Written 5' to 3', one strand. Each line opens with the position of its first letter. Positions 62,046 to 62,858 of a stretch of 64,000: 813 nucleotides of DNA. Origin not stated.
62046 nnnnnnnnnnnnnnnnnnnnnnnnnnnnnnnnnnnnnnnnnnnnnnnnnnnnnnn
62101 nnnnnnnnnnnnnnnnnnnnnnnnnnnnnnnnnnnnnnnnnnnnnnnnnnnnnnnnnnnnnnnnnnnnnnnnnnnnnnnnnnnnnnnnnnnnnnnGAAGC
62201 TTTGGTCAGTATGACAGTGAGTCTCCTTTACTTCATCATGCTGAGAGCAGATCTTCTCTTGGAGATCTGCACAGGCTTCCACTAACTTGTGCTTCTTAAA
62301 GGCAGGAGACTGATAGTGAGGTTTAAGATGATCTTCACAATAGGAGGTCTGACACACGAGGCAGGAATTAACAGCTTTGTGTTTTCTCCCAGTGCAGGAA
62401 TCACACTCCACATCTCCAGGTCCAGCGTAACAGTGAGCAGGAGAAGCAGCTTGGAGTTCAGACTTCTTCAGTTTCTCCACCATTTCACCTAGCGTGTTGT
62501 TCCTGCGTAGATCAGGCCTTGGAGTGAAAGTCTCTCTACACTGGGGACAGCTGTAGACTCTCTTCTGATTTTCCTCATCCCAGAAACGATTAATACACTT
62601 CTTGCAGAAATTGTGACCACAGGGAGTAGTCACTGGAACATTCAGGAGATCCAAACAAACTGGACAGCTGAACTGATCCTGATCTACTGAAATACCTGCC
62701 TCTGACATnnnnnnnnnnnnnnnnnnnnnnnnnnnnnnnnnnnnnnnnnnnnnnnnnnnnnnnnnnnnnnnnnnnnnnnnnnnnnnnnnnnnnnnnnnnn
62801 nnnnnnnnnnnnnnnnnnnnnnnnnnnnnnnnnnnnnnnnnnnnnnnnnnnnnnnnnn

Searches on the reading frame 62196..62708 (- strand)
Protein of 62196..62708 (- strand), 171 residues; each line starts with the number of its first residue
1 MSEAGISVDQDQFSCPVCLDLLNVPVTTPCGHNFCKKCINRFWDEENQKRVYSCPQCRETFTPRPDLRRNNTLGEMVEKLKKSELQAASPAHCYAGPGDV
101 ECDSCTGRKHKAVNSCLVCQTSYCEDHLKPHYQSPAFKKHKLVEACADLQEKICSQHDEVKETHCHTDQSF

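Call 16: find_homologous_proteins(query=window:62196-62708:-, max_evalue=1e-20)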
Query seq(171 aa) (171 aa): 521 proteins with E <= 1e-20 among 531 candidates; the best 120 are listed.
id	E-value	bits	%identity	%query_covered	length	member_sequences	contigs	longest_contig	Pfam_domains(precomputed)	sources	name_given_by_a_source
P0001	1.5e-90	320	82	100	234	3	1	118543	PF00097.32,PF13923.13,PF13920.13,PF13445.13,PF15227.13,PF00643.30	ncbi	ncbi:E3 ubiquitin/ISG15 ligase TRIM25-like, partial [Tachysurus ichikawai]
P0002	1.2e-89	317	81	100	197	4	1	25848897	PF00097.32,PF13923.13,PF13920.13,PF13445.13,PF15227.13,PF13639.13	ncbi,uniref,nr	ncbi:hypothetical protein PHYPO_G00056530 [Pangasianodon hypophthalmus]|uniref:RING-type domain-cont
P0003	8.5e-86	304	78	100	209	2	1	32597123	PF00097.32,PF13923.13,PF13445.13,PF22586.2,PF15227.13,PF24921.2,PF13639.13,PF00643.30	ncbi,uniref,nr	ncbi:E3 ubiquitin/ISG15 ligase TRIM25-like [Tachysurus vachellii]|uniref:E3 ubiquitin/ISG15 ligase T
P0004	8.8e-85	301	76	100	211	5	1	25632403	PF00097.32,PF13923.13,PF13920.13,PF13445.13,PF22586.2,PF15227.13,PF24921.2,PF13639.13,PF00643.30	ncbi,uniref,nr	ncbi:E3 ubiquitin/ISG15 ligase TRIM25-like [Tachysurus fulvidraco]|uniref:E3 ubiquitin/ISG15 ligase 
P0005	1.2e-84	300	76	100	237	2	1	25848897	PF00097.32,PF13923.13,PF13920.13,PF13445.13,PF15227.13,PF24921.2,PF00643.30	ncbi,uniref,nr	ncbi:hypothetical protein PHYPO_G00056550 [Pangasianodon hypophthalmus]|uniref:E3 ubiquitin/ISG15 li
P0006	4.1e-84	299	78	98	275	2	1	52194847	PF00097.32,PF13923.13,PF13920.13,PF13445.13,PF25600.2,PF15227.13,PF00643.30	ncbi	ncbi:hypothetical protein MHYP_G00049950 [Metynnis hypsauchen]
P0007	4.7e-84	299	77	100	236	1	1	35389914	PF00097.32,PF13923.13,PF13920.13,PF13445.13,PF15227.13,PF00643.30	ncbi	ncbi:hypothetical protein AMELA_G00106580, partial [Ameiurus melas]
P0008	1.4e-83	297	78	100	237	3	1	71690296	PF00097.32,PF13923.13,PF13445.13,PF15227.13,PF00643.30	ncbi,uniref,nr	ncbi:E3 ubiquitin/ISG15 ligase TRIM25-like [Neoarius graeffei]|uniref:E3 ubiquitin/ISG15 ligase TRIM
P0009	4.2e-83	295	76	100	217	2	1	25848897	PF00097.32,PF13923.13,PF13920.13,PF13445.13,PF15227.13,PF13639.13,PF00643.30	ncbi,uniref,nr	ncbi:hypothetical protein PHYPO_G00056840 [Pangasianodon hypophthalmus]|uniref:RING-type domain-cont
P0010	1.0e-82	294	76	100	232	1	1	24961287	PF00097.32,PF13923.13,PF13920.13,PF13445.13,PF15227.13,PF00643.30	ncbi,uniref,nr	ncbi:hypothetical protein Q7C36_016868 [Tachysurus vachellii]|uniref:E3 ubiquitin/ISG15 ligase TRIM2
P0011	1.4e-82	294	77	98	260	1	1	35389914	PF00097.32,PF13923.13,PF13920.13,PF13445.13,PF25600.2,PF15227.13,PF24921.2,PF13639.13,PF00643.30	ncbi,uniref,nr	ncbi:hypothetical protein AMELA_G00105360 [Ameiurus melas]|uniref:E3 ubiquitin/ISG15 ligase TRIM25-l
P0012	1.5e-81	290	75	98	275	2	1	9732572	PF00097.32,PF13923.13,PF13920.13,PF13445.13,PF25600.2,PF15227.13,PF24921.2,PF13639.13,PF00643.30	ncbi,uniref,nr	ncbi:hypothetical protein PDJAM_G00192770 [Pangasius djambal]|uniref:Uncharacterized protein n=1 Tax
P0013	1.9e-81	290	77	100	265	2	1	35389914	PF00097.32,PF13923.13,PF13920.13,PF13445.13,PF25600.2,PF15227.13,PF24921.2,PF13639.13,PF00643.30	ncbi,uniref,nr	ncbi:hypothetical protein AMELA_G00105320 [Ameiurus melas]|uniref:E3 ubiquitin/ISG15 ligase TRIM25-l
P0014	1.2e-80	287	74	100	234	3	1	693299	PF00097.32,PF13923.13,PF13920.13,PF13445.13,PF15227.13,PF24921.2,PF00643.30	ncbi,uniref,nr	ncbi:finTRIM family, member 67 [Silurus asotus]|uniref:FinTRIM family, member 67 n=1 Tax=Silurus aso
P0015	1.7e-80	287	74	98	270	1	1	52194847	PF00097.32,PF13923.13,PF13920.13,PF13445.13,PF15227.13,PF24921.2,PF13639.13,PF00643.30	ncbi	ncbi:hypothetical protein MHYP_G00049980 [Metynnis hypsauchen]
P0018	2.4e-79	283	71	100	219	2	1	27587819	PF00097.32,PF13923.13,PF13920.13,PF13445.13,PF15227.13,PF24921.2,PF13639.13,PF00643.30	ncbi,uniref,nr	ncbi:E3 ubiquitin/ISG15 ligase TRIM25-like [Electrophorus electricus]|uniref:RING-type domain-contai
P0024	6.3e-78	279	71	99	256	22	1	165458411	PF00097.32,PF13923.13,PF13920.13,PF13445.13,PF25600.2,PF04564.22,PF15227.13,PF24921.2,PF13639.13,PF00643.30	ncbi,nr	ncbi:hypothetical protein GJAV_G00085970 [Gymnothorax javanicus]|nr:hypothetical protein GJAV_G00085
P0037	6.9e-76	272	63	91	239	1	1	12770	PF00097.32,PF13923.13,PF13920.13,PF13445.13,PF15227.13,PF24921.2,PF00643.30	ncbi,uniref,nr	ncbi:E3 ubiquitin/ISG15 ligase TRIM25 [Acipenser ruthenus]|uniref:E3 ubiquitin/ISG15 ligase TRIM25 n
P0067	3.0e-71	257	67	98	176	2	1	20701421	PF00097.32,PF13923.13,PF13920.13,PF13445.13,PF15227.13,PF24921.2,PF13639.13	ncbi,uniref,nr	ncbi:E3 ubiquitin/ISG15 ligase TRIM25-like [Ictalurus punctatus]|uniref:E3 ubiquitin/ISG15 ligase TR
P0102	3.2e-67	244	65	99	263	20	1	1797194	PF00097.32,PF13923.13,PF13920.13,PF13445.13,PF15227.13,PF00643.30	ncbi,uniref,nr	ncbi:E3 ubiquitin-protein ligase TRIM47-like isoform X1 [Oncorhynchus mykiss]|uniref:Fish virus indu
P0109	1.1e-66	242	63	98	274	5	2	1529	PF00097.32,PF13923.13,PF13920.13,PF13445.13,PF15227.13,PF24921.2,PF13639.13,PF00643.30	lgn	-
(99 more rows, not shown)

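Call 18: find_encoding_contigs(protein=P0001, flank=10000, max_places=3)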
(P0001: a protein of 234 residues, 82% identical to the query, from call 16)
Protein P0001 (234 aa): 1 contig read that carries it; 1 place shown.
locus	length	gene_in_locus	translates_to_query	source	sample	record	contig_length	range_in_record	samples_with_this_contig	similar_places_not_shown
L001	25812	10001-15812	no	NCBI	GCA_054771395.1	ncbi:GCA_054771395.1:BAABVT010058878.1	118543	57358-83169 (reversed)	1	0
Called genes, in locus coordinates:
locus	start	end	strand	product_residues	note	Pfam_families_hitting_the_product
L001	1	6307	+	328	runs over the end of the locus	PF25600:TRIM_CC, PF13765:PRY, PF00622:SPRY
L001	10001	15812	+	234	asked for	PF00097:zf-C3HC4, PF13445:zf-RING_UBOX, PF13920:zf-C3HC4_3 (weak), PF13923:zf-C3HC4_2, PF15227:zf-C3HC4_4, PF00643:zf-B_box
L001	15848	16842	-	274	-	PF01498:HTH_Tnp_Tc3_2 (weak), PF13358:DDE_3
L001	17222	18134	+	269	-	-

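Call 19: find_encoding_contigs(protein=P0002, flank=10000, max_places=3)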
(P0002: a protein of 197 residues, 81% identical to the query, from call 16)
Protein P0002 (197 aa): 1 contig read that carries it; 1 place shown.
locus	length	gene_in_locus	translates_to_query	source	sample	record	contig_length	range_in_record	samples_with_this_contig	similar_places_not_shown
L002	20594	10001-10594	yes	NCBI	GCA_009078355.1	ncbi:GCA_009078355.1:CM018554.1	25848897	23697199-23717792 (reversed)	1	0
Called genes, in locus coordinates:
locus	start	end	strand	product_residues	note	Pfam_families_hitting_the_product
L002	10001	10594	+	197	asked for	PF13639:zf-RING_2 (weak), PF13920:zf-C3HC4_3 (weak), PF00097:zf-C3HC4, PF13445:zf-RING_UBOX, PF13923:zf-C3HC4_2, PF15227:zf-C3HC4_4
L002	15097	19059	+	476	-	PF13920:zf-C3HC4_3 (weak), PF00097:zf-C3HC4, PF13445:zf-RING_UBOX, PF13639:zf-RING_2 (weak), PF13923:zf-C3HC4_2, PF15227:zf-C3HC4_4, PF00643:zf-B_box, PF25600:TRIM_CC, +2 more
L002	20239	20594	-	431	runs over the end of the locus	PF17793:AHD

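Call 20: find_encoding_contigs(protein=P0004, flank=10000, max_places=2)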
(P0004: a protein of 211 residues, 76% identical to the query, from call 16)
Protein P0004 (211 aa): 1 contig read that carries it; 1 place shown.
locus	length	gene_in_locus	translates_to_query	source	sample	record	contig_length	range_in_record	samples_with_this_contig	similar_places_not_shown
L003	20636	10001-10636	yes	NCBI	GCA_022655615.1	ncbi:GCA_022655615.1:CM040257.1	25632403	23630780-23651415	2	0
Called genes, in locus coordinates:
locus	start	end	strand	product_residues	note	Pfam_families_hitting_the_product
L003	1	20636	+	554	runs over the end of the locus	PF00097:zf-C3HC4, PF13445:zf-RING_UBOX, PF13923:zf-C3HC4_2, PF15227:zf-C3HC4_4, PF00643:zf-B_box, PF25600:TRIM_CC, PF13765:PRY, PF00622:SPRY, +3 more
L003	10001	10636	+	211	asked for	PF13920:zf-C3HC4_3 (weak), PF00097:zf-C3HC4, PF13445:zf-RING_UBOX, PF13639:zf-RING_2 (weak), PF13923:zf-C3HC4_2, PF15227:zf-C3HC4_4, PF24921:RING_XB3-XBAT31 (weak), PF00643:zf-B_box, +1 more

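Call 21: find_encoding_contigs(protein=P0007, flank=10000, max_places=2)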
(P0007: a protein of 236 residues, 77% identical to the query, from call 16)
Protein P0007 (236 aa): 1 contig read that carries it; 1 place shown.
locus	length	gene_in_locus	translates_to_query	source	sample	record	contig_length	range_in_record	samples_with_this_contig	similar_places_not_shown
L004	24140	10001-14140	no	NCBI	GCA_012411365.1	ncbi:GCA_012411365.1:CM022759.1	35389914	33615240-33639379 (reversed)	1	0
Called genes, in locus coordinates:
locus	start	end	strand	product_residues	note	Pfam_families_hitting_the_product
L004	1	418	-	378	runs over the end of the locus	PF25600:TRIM_CC, PF13765:PRY, PF00622:SPRY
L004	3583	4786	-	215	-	PF00100:Zona_pellucida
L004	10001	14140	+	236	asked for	PF00097:zf-C3HC4, PF13445:zf-RING_UBOX, PF13920:zf-C3HC4_3 (weak), PF13923:zf-C3HC4_2, PF15227:zf-C3HC4_4, PF00643:zf-B_box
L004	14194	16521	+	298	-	PF25600:TRIM_CC, PF13765:PRY, PF00622:SPRY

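Call 22: find_encoding_contigs(protein=P0014, flank=10000, max_places=2)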
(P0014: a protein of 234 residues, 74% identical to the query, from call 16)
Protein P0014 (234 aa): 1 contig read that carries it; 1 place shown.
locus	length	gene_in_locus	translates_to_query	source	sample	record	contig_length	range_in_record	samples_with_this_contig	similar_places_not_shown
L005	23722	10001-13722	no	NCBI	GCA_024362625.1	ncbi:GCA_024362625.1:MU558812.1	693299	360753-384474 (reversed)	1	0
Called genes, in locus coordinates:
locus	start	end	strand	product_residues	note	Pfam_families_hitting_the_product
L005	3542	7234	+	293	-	PF00097:zf-C3HC4, PF13445:zf-RING_UBOX, PF13920:zf-C3HC4_3 (weak), PF13923:zf-C3HC4_2, PF15227:zf-C3HC4_4, PF00643:zf-B_box, PF25600:TRIM_CC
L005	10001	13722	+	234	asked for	PF00097:zf-C3HC4, PF13445:zf-RING_UBOX, PF13920:zf-C3HC4_3 (weak), PF13923:zf-C3HC4_2, PF15227:zf-C3HC4_4, PF24921:RING_XB3-XBAT31 (weak), PF00643:zf-B_box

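Call 23: find_encoding_contigs(protein=P0006, flank=10000, max_places=2)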
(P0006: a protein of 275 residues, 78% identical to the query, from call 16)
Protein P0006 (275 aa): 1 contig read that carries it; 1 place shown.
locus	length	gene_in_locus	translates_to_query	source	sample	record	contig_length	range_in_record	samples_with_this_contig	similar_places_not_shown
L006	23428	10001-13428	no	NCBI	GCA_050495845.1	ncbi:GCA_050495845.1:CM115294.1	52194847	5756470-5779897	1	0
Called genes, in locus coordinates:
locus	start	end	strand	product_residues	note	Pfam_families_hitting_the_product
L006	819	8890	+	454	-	PF00097:zf-C3HC4, PF13445:zf-RING_UBOX, PF13920:zf-C3HC4_3 (weak), PF13923:zf-C3HC4_2 (weak), PF15227:zf-C3HC4_4, PF00643:zf-B_box, PF25600:TRIM_CC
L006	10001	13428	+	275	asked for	PF13920:zf-C3HC4_3 (weak), PF00097:zf-C3HC4, PF13445:zf-RING_UBOX, PF13923:zf-C3HC4_2, PF15227:zf-C3HC4_4, PF00643:zf-B_box, PF25600:TRIM_CC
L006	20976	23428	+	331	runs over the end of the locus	PF13920:zf-C3HC4_3 (weak), PF00097:zf-C3HC4, PF13445:zf-RING_UBOX, PF13923:zf-C3HC4_2, PF15227:zf-C3HC4_4, PF00643:zf-B_box, PF25600:TRIM_CC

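Call 24: find_encoding_contigs(protein=P0018, flank=10000, max_places=2)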
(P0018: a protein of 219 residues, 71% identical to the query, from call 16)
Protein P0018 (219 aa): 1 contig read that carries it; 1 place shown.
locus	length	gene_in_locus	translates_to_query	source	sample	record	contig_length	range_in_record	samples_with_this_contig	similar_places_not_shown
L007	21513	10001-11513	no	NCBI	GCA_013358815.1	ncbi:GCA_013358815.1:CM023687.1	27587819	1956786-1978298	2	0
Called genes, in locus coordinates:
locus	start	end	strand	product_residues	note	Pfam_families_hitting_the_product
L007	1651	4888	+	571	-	PF00097:zf-C3HC4, PF13445:zf-RING_UBOX, PF13923:zf-C3HC4_2, PF15227:zf-C3HC4_4, PF00643:zf-B_box, PF25600:TRIM_CC, PF13765:PRY, PF00622:SPRY, +1 more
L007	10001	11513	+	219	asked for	PF13920:zf-C3HC4_3, PF00097:zf-C3HC4, PF13445:zf-RING_UBOX, PF13639:zf-RING_2 (weak), PF13923:zf-C3HC4_2, PF15227:zf-C3HC4_4, PF24921:RING_XB3-XBAT31 (weak), PF00643:zf-B_box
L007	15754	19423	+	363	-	PF07654:C1-set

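Call 25: find_encoding_contigs(protein=P0102, flank=10000, max_places=2)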
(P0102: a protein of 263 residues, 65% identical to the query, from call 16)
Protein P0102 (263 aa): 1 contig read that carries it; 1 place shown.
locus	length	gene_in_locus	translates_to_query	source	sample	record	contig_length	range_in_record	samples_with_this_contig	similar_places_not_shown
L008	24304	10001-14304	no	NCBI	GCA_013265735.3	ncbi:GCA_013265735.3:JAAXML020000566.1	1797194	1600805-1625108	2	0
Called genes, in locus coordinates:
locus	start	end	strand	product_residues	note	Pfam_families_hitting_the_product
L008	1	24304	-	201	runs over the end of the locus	PF04564:U-box (faint), PF13920:zf-C3HC4_3 (weak), PF00097:zf-C3HC4, PF13445:zf-RING_UBOX, PF13923:zf-C3HC4_2, PF15227:zf-C3HC4_4, PF00643:zf-B_box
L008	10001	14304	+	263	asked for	PF00097:zf-C3HC4, PF13445:zf-RING_UBOX, PF13920:zf-C3HC4_3 (weak), PF13923:zf-C3HC4_2, PF15227:zf-C3HC4_4, PF00643:zf-B_box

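Call 26: find_encoding_contigs(protein=P0024, flank=10000, max_places=2)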
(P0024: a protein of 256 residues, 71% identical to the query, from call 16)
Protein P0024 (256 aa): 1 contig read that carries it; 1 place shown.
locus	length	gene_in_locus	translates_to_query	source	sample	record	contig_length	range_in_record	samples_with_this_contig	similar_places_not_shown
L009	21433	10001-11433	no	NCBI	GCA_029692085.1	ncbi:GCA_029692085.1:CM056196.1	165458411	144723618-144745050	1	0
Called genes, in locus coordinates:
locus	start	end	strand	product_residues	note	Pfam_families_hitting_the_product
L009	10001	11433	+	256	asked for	PF00097:zf-C3HC4, PF04564:U-box (weak), PF13445:zf-RING_UBOX, PF13920:zf-C3HC4_3, PF13923:zf-C3HC4_2, PF15227:zf-C3HC4_4, PF00643:zf-B_box, PF25600:TRIM_CC, +2 more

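Call 27: find_encoding_contigs(protein=P0067, flank=10000, max_places=2)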
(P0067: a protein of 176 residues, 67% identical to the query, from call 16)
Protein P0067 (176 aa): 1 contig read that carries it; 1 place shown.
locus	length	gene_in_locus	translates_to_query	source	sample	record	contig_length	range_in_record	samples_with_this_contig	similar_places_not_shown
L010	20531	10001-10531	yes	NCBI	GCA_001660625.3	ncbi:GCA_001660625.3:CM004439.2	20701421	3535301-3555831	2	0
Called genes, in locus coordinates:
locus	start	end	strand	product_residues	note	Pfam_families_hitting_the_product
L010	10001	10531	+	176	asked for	PF00097:zf-C3HC4, PF13445:zf-RING_UBOX, PF13639:zf-RING_2 (weak), PF13920:zf-C3HC4_3, PF13923:zf-C3HC4_2, PF15227:zf-C3HC4_4, PF24921:RING_XB3-XBAT31 (weak)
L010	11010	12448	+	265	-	PF25600:TRIM_CC, PF13765:PRY, PF00622:SPRY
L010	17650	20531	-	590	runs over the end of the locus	PF02142:MGS, PF01808:AICARFT_IMPCHas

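Call 33: find_encoding_contigs(protein=P0109, flank=10000, max_places=6)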
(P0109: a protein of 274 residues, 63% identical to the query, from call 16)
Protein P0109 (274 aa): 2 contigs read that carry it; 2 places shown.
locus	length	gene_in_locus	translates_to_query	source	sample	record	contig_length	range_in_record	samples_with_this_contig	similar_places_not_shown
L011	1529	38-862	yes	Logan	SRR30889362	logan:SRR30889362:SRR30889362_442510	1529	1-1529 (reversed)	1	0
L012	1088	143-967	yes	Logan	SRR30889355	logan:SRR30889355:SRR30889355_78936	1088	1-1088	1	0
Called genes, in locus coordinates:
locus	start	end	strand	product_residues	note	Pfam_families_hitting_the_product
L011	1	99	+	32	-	?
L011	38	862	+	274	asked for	PF13639:zf-RING_2 (weak), PF13920:zf-C3HC4_3, PF00097:zf-C3HC4, PF13445:zf-RING_UBOX, PF13923:zf-C3HC4_2, PF15227:zf-C3HC4_4, PF24921:RING_XB3-XBAT31, PF00643:zf-B_box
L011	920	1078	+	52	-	-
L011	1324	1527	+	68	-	?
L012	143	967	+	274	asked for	PF13639:zf-RING_2 (weak), PF13920:zf-C3HC4_3, PF00097:zf-C3HC4, PF13445:zf-RING_UBOX, PF13923:zf-C3HC4_2, PF15227:zf-C3HC4_4, PF24921:RING_XB3-XBAT31, PF00643:zf-B_box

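Call 47: find_encoding_contigs(protein=P0037, flank=10000, max_places=3)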
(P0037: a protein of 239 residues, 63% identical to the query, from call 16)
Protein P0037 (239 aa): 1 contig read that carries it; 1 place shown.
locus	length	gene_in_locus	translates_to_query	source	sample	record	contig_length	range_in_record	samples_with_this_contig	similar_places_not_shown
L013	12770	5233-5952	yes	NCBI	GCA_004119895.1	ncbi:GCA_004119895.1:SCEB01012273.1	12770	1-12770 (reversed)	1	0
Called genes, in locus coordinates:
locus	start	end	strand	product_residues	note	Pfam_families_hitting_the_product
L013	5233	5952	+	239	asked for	PF00097:zf-C3HC4, PF13445:zf-RING_UBOX, PF13920:zf-C3HC4_3 (weak), PF13923:zf-C3HC4_2, PF15227:zf-C3HC4_4, PF24921:RING_XB3-XBAT31 (weak), PF00643:zf-B_box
